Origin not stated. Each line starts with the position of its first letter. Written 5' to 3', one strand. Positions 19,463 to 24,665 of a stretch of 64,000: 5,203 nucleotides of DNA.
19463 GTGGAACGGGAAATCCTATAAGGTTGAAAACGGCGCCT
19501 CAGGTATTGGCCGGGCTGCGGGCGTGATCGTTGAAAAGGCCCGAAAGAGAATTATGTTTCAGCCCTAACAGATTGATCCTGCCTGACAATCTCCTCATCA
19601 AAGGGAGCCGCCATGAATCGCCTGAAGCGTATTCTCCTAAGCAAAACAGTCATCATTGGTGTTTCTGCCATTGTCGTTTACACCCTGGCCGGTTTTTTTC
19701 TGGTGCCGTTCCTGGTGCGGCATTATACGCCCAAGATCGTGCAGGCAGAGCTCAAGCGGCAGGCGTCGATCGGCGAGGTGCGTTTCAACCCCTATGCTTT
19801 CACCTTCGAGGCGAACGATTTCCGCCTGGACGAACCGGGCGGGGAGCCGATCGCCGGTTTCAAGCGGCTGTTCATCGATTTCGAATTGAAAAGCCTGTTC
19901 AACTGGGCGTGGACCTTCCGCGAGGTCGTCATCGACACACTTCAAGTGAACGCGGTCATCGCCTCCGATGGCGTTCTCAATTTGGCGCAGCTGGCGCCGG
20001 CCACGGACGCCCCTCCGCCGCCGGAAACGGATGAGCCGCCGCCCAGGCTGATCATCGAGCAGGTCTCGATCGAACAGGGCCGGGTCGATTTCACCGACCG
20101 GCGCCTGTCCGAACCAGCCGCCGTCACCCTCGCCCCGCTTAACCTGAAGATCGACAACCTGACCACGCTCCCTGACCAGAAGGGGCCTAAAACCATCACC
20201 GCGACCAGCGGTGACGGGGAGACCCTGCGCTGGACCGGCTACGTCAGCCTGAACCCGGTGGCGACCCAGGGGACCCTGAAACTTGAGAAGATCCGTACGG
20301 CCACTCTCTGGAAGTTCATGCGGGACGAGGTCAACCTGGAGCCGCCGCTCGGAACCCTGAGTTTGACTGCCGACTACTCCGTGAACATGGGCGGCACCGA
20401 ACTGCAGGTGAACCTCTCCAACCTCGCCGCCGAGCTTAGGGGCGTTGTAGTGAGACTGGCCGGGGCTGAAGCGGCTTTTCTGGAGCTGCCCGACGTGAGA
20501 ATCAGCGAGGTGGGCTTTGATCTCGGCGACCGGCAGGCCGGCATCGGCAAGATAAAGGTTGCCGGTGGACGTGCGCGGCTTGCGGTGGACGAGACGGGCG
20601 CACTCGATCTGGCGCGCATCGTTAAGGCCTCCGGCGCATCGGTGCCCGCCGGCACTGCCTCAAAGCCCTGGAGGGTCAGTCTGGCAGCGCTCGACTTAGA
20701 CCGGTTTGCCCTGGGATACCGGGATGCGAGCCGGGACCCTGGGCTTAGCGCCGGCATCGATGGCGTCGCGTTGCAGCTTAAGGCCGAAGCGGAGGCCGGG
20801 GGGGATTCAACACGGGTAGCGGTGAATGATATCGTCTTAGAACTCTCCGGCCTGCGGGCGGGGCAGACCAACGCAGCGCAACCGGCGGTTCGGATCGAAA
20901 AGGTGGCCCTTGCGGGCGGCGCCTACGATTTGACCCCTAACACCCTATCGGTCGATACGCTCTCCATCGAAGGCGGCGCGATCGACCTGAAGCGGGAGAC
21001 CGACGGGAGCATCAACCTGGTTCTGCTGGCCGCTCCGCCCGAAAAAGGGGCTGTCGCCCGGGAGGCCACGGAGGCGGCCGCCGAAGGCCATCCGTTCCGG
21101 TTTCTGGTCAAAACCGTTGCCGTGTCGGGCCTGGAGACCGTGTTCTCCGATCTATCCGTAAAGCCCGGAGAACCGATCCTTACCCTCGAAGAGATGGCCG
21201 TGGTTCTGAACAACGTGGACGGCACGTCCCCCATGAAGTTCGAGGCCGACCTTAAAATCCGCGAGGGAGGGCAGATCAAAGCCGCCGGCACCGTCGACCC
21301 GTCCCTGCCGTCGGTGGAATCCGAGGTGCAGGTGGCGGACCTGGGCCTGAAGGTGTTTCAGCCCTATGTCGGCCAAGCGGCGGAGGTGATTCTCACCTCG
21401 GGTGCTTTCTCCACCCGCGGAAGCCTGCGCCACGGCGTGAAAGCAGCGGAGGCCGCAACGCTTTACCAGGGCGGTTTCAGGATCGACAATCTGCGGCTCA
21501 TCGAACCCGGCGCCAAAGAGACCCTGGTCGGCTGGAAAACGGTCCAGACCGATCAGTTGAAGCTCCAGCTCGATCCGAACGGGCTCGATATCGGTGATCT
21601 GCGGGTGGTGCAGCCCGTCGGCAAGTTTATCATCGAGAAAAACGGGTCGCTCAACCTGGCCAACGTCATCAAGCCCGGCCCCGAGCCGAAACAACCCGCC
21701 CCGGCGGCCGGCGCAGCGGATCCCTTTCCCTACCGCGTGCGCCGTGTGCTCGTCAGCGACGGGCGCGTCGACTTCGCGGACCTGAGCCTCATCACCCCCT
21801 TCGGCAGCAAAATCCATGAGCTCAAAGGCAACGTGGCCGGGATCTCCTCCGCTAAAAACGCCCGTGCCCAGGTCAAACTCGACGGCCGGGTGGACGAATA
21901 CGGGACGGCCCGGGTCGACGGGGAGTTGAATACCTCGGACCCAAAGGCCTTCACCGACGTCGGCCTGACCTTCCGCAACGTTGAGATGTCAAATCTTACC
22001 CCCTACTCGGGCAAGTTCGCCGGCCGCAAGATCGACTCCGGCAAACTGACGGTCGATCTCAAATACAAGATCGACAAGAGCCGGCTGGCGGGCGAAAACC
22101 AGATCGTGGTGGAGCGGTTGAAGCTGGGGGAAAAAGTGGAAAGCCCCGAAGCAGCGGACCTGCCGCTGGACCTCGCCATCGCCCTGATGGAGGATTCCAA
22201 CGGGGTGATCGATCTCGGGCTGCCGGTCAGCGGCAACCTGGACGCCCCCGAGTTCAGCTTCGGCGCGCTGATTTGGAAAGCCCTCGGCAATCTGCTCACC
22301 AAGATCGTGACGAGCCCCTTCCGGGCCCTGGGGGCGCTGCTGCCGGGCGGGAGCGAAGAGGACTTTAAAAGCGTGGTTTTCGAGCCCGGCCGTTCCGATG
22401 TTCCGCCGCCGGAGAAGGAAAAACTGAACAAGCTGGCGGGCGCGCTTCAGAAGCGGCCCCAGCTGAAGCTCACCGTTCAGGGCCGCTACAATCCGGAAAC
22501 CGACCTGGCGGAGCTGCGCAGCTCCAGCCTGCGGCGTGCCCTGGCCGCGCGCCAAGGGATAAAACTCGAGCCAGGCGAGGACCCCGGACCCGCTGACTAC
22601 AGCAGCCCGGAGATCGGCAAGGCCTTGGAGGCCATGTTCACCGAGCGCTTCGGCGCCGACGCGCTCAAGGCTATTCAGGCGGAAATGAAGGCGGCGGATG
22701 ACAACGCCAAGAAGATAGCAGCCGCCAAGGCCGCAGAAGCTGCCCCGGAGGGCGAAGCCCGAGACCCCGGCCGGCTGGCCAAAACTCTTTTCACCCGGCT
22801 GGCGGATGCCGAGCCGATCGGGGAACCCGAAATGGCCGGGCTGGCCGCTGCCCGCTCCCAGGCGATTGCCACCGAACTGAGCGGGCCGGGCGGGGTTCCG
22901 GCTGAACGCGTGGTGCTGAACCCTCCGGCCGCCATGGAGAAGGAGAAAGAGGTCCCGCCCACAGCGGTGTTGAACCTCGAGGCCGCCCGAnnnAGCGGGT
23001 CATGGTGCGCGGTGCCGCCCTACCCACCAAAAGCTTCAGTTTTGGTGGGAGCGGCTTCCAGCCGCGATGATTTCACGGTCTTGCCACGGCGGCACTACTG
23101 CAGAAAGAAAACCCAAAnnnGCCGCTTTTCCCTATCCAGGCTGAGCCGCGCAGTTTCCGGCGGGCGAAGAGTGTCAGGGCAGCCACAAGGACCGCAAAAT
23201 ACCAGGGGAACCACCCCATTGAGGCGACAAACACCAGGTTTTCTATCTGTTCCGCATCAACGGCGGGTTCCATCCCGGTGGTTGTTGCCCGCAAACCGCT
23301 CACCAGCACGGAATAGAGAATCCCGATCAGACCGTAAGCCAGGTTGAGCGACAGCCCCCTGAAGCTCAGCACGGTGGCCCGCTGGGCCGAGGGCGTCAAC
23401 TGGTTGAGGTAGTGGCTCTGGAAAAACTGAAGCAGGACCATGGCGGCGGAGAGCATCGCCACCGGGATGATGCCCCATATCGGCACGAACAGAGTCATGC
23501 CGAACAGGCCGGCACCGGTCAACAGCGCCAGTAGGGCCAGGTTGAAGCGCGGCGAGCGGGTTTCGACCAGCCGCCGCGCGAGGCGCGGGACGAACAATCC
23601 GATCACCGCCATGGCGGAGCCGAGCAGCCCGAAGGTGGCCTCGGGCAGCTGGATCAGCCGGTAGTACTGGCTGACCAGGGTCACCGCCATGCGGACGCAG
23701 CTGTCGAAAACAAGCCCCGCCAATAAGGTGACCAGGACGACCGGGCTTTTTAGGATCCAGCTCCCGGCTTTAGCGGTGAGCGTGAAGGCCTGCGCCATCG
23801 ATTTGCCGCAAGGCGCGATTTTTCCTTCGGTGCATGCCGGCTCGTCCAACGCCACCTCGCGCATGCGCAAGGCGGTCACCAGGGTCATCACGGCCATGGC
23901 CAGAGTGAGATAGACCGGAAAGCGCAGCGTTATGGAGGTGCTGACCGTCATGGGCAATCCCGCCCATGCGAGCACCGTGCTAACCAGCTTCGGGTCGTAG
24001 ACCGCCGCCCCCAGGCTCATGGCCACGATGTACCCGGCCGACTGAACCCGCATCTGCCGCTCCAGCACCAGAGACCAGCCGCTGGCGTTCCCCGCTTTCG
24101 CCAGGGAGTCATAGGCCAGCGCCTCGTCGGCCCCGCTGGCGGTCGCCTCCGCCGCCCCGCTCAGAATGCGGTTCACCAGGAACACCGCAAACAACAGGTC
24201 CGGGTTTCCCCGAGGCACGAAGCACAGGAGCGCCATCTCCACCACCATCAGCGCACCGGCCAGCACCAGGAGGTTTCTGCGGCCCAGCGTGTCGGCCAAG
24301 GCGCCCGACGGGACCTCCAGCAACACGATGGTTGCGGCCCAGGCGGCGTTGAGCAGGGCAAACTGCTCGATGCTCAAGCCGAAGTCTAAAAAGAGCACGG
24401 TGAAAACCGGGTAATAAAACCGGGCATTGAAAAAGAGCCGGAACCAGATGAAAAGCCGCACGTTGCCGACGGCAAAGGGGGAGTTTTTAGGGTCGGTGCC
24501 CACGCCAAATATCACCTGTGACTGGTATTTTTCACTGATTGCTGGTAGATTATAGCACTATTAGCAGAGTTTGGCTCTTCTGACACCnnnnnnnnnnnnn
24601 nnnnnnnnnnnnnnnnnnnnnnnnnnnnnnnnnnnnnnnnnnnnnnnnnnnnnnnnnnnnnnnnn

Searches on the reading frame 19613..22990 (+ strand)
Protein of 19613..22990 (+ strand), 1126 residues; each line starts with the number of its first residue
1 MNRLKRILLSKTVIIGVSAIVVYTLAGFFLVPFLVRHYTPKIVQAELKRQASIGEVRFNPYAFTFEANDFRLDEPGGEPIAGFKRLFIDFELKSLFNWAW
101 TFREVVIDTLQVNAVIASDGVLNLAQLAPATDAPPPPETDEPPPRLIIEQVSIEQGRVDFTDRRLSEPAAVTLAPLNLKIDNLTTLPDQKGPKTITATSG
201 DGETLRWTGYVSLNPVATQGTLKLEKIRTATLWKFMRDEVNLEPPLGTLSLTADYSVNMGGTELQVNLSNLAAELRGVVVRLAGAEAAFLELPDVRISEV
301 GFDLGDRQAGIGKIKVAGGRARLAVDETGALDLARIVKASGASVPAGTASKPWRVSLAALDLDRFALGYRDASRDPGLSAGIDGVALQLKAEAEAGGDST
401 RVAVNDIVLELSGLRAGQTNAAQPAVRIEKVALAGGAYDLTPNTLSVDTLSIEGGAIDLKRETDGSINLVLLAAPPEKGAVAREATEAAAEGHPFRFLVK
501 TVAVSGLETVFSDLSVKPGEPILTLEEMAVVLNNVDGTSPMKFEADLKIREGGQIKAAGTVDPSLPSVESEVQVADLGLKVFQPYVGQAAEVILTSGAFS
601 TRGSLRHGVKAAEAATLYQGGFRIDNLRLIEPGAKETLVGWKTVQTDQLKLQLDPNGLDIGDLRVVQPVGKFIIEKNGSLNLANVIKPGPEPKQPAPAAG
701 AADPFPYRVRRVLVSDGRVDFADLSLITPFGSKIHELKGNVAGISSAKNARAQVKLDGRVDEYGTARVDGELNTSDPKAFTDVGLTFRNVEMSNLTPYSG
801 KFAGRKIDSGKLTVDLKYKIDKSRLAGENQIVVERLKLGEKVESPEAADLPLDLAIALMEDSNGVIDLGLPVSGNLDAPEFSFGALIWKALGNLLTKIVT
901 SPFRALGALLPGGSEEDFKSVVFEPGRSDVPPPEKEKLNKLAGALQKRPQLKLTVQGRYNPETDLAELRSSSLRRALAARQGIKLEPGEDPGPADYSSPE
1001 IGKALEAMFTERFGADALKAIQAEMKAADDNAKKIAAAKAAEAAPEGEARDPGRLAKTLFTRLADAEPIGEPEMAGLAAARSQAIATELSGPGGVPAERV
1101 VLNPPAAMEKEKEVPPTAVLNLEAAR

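Call 67: search_protein_families(library=pfam, proteins=[window:19613-22990:+], max_evalue=0.00001)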
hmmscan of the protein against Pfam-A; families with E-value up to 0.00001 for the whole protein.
window:19613-22990:+ (1126 aa): 4 families
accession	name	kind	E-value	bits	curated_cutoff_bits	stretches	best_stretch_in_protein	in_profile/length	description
PF05359.17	DUF748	-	7.7e-272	905.3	50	1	9-1100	14-1037/1037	Domain of Unknown Function (DUF748)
PF05170.20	AsmA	-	1e-07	31.7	29.8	0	20-228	15-234/607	AsmA family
PF00691.25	OmpA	-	4.1e-06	27.5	27.2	0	923-983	2-69/98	OmpA family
PF13116.12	YhdP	-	4.2e-06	25.4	46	0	3-185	6-171/1224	YhdP protein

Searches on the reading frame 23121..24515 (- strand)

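Call 67: search_protein_families(library=pfam, proteins=[window:23121-24515:-], max_evalue=0.00001)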
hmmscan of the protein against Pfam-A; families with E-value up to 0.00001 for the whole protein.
window:23121-24515:- (465 aa): 1 family
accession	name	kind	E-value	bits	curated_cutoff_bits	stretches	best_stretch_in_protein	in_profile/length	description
PF07690.21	MFS_1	-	2.9e-15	56.5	33.4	1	27-396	8-345/347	Major Facilitator Superfamily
